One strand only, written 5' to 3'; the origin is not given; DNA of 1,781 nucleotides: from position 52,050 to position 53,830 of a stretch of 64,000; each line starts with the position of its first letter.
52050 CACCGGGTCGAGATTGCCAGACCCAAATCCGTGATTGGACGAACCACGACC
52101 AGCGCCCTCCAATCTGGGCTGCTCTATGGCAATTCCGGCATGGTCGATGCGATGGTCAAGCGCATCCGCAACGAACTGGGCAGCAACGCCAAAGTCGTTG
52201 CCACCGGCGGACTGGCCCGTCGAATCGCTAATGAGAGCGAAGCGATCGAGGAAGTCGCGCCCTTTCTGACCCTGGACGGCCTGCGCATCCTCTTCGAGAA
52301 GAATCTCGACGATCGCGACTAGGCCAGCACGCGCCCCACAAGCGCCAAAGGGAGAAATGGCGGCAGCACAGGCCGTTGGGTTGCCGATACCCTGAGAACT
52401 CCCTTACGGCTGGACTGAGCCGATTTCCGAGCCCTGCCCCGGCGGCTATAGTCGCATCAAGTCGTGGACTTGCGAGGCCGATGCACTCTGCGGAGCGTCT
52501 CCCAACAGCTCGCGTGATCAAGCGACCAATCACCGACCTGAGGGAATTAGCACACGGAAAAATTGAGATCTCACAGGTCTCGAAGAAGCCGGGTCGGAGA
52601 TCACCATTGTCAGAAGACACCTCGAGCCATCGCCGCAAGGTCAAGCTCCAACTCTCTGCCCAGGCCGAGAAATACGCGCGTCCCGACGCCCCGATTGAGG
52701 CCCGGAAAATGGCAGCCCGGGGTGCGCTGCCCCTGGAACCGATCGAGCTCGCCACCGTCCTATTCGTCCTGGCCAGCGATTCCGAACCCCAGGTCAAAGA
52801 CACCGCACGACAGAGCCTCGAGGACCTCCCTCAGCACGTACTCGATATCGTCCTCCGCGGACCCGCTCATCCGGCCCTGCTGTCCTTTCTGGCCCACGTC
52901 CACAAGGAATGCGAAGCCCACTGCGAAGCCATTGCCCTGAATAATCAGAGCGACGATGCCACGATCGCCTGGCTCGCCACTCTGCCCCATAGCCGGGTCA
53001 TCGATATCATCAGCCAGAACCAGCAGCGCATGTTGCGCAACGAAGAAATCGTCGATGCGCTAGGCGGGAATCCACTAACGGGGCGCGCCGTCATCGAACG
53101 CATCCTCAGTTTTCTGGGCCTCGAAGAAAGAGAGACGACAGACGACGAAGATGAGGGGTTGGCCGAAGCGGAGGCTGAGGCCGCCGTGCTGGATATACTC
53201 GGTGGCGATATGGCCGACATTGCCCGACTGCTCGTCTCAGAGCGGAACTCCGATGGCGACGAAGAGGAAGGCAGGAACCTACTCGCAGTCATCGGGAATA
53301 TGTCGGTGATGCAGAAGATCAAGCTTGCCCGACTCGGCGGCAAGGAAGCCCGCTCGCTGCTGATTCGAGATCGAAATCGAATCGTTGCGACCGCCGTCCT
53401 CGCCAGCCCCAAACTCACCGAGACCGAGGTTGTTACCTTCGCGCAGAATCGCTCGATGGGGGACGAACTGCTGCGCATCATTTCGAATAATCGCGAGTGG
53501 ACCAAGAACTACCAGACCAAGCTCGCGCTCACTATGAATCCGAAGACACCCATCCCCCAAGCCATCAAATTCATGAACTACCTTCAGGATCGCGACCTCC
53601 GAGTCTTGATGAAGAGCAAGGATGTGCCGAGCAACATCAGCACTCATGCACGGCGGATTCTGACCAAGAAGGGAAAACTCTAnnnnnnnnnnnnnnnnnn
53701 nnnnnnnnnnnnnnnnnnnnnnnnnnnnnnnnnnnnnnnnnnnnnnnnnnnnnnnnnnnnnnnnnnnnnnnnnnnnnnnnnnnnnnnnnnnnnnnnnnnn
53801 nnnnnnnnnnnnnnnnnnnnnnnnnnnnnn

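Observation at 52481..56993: Translationally coupled trio: helical-repeat protein, MglA-family GTPase with a dead P-loop, and triple-GAF / degenerate-GGDEF protein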

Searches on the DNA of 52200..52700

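Call 81: search_rna_families(source=window, start=52200, end=52700, threshold=evalue, max_evalue=1)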
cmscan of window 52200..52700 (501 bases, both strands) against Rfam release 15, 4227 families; matches with E-value up to 1: 0.
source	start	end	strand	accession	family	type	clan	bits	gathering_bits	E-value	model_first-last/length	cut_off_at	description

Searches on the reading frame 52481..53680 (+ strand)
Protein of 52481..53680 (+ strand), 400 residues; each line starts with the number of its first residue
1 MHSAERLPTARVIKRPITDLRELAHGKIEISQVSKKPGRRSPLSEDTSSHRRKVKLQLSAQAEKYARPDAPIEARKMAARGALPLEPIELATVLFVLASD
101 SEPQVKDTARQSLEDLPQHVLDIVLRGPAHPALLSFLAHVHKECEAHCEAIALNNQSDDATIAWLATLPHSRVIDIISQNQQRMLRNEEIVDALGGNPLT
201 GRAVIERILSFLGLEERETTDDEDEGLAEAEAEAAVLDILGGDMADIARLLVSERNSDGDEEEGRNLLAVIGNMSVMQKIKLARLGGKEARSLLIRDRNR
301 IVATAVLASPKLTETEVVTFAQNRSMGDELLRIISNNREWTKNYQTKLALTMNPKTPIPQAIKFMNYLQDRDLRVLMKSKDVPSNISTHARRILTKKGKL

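Call 7: search_protein_families(library=pfam, proteins=[window:52481-53680:+], max_evalue=0.1)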
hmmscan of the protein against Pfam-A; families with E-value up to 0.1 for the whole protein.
window:52481-53680:+ (400 aa): 0 families

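Call 8: search_protein_families(library=ncbifam, proteins=[window:52481-53680:+], max_evalue=0.1)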
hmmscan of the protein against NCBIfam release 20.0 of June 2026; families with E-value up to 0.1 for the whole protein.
window:52481-53680:+ (400 aa): 2 families
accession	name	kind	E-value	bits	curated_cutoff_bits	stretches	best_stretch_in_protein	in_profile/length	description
NF005727.0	PRK07546.1-1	equivalog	0.0089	15.5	223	0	281-344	53-115/210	hypothetical protein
TIGR04115.1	rSAM_Cxxx_rpt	equivalog_domain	0.089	12.2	350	0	139-213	7-78/359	radical SAM peptide maturase, CXXX-repeat target family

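Call 18: find_homologous_proteins(query=window:52481-53680:+)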
Query window:52481-53680:+ (400 aa): 1305 proteins with E <= 0.001 among 8000 candidates; the best 120 are listed.
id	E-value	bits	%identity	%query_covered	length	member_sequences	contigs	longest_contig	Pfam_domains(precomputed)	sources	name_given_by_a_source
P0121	3.9e-253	857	100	100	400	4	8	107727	-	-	-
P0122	2.9e-198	677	89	90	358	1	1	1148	-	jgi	jgi:hypothetical protein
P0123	1.4e-196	671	80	100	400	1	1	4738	-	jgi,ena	-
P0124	2.0e-194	664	88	90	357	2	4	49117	-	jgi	jgi:hypothetical protein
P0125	1.1e-182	625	81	90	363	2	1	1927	-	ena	-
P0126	6.2e-182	623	81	90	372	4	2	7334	-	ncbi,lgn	-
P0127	3.1e-181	621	81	90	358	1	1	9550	-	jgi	jgi:hypothetical protein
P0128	6.3e-181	620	81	90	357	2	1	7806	-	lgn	-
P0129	2.0e-180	618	78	91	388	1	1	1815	-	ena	-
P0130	1.6e-179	615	77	92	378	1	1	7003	-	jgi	jgi:hypothetical protein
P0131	4.0e-179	614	79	90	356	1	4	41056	-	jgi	jgi:hypothetical protein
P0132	3.5e-178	611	82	90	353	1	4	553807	-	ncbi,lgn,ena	-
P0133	7.9e-177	606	80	90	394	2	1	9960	-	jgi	jgi:hypothetical protein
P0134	1.0e-176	606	81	90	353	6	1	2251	-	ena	-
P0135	7.5e-176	603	73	100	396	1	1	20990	-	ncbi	-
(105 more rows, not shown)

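Call 35: predict_structure(alignment_id=A2)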
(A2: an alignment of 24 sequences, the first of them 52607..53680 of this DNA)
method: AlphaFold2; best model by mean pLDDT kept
length: 358 residues; sequences in the alignment: 24
mean_pLDDT: 74.2   pTM: 0.62
mean pLDDT of the five models: 74.2, 68.9, 68.8, 66.5, 59.4
residues with pLDDT >= 90: 92; 70-90: 127; 50-70: 91; < 50: 48
segments of 3 or more residues with pLDDT < 50: 1-8, 173-187, 199-202, 212-223, 266-268
pLDDT, mean of each block of 10 residues (from residue 1): 38 74 84 88 89 91 93 93 92 93 92 92 85 84 77 68 65 42 46 51 51 41 55 63 60 61 52 75 70 83 88 85 91 85 88 88
secondary structure, 60 per line:
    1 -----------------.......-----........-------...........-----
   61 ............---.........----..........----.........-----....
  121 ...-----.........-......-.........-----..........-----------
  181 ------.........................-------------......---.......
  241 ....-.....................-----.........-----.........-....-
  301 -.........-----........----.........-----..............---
elements in order: H18-24 H30-37 H45-55 H61-72 H76-84 H89-98 H103-111 H117-123 H129-137 H139-144 H146-154 H160-169 H187-211 H225-230 H234-244 H246-266 H272-280 H286-294 H296-299 H302-310 H316-323 H328-336 H342-355

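Call 40: search_solved_structures(query=A2, max_evalue=10)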
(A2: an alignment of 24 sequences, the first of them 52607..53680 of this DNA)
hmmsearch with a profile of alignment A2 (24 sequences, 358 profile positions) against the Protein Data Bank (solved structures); distinct sequences matched with E-value up to 10: 0.

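Call 44: fold_search(model_id=the predicted structure, library=pdb)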
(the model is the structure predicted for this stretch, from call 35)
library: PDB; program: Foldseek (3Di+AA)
matches with E <= 10: 893; with E <= 0.001: 3
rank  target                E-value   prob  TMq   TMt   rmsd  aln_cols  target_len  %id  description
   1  4rv1_B                6.9e-04  0.99  0.16  0.15  17.7       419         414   15  Crystal Structure of Engineered Protein. Northeast Structural Genomics Consortium (NESG) Target OR497. (released 2014-12-10)
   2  4rv1_C                8.9e-04  1.00  0.21  0.19  16.5       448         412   16  Crystal Structure of Engineered Protein. Northeast Structural Genomics Consortium (NESG) Target OR497. (released 2014-12-10)
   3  4rv1_D                9.6e-04  0.97  0.16  0.15  18.3       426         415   16  Crystal Structure of Engineered Protein. Northeast Structural Genomics Consortium (NESG) Target OR497. (released 2014-12-10)
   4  4rv1_F                1.1e-03  0.99  0.19  0.17  17.9       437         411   14  Crystal Structure of Engineered Protein. Northeast Structural Genomics Consortium (NESG) Target OR497. (released 2014-12-10)
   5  5mfd_A                1.6e-02  0.92  0.22  0.23  13.7       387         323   14  Designed armadillo repeat protein YIIIM''6AII in complex with pD_(KR)5 (released 2017-07-19)
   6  9b3f_A                1.9e-02  0.77  0.19  0.10  19.7       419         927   14  Cryo-EM structure of yeast (Nap1)2-H2A-H2B-Kap114 (released 2024-11-27)
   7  8f1e_A                2.0e-02  0.82  0.20  0.10  19.5       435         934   12  Cryo-EM structure of Kap114 bound to Gsp1 (RanGTP) and H2A-H2B (released 2023-07-26)
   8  5ufl_A                2.8e-02  0.54  0.16  0.13  18.5       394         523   10  Crystal structure of a CIP2A core domain (released 2017-02-15)
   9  9ijj_AO               3.2e-02  0.69  0.17  0.15  17.8       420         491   12  In situ structure of the central apparatus in mouse sperm axoneme. (released 2025-06-04)
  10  9ijj_AC               3.3e-02  0.60  0.16  0.14  18.0       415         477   13  In situ structure of the central apparatus in mouse sperm axoneme. (released 2025-06-04)
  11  6s9o_B                3.6e-02  0.87  0.22  0.23  14.3       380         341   13  Designed Armadillo Repeat protein internal Lock1 fused to target peptide KRKRKLKFKR (released 2020-02-19)
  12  9ijj_AT               3.6e-02  0.54  0.16  0.13  17.8       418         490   13  In situ structure of the central apparatus in mouse sperm axoneme. (released 2025-06-04)
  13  9ijj_AA               3.9e-02  0.66  0.18  0.16  17.7       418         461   13  In situ structure of the central apparatus in mouse sperm axoneme. (released 2025-06-04)
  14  9ijj_AQ               4.1e-02  0.54  0.17  0.14  17.3       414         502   12  In situ structure of the central apparatus in mouse sperm axoneme. (released 2025-06-04)
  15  8f0x_A                4.3e-02  0.66  0.20  0.10  19.6       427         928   13  Cryo-EM structure of Kap114 bound to H2A-H2B (released 2023-07-26)
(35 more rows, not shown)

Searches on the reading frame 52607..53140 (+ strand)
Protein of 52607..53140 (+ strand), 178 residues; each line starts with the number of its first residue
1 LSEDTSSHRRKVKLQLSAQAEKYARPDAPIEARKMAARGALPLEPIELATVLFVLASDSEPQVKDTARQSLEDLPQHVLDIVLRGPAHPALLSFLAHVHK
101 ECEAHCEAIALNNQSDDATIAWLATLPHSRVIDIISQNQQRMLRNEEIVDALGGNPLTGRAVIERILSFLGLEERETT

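Call 75: search_protein_families(library=pfam, proteins=[window:52607-53140:+], max_evalue=1)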
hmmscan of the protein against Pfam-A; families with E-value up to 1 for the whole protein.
window:52607-53140:+ (178 aa): 2 families
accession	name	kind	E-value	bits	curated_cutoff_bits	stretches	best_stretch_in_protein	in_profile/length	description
PF13704.12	Glyco_tranf_2_4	-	0.032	15.2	27.5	1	88-137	4-51/98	Glycosyl transferase family 2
PF12390.13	Se-cys_synth_N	-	0.049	14.2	22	0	116-141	13-38/40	Selenocysteine synthase N terminal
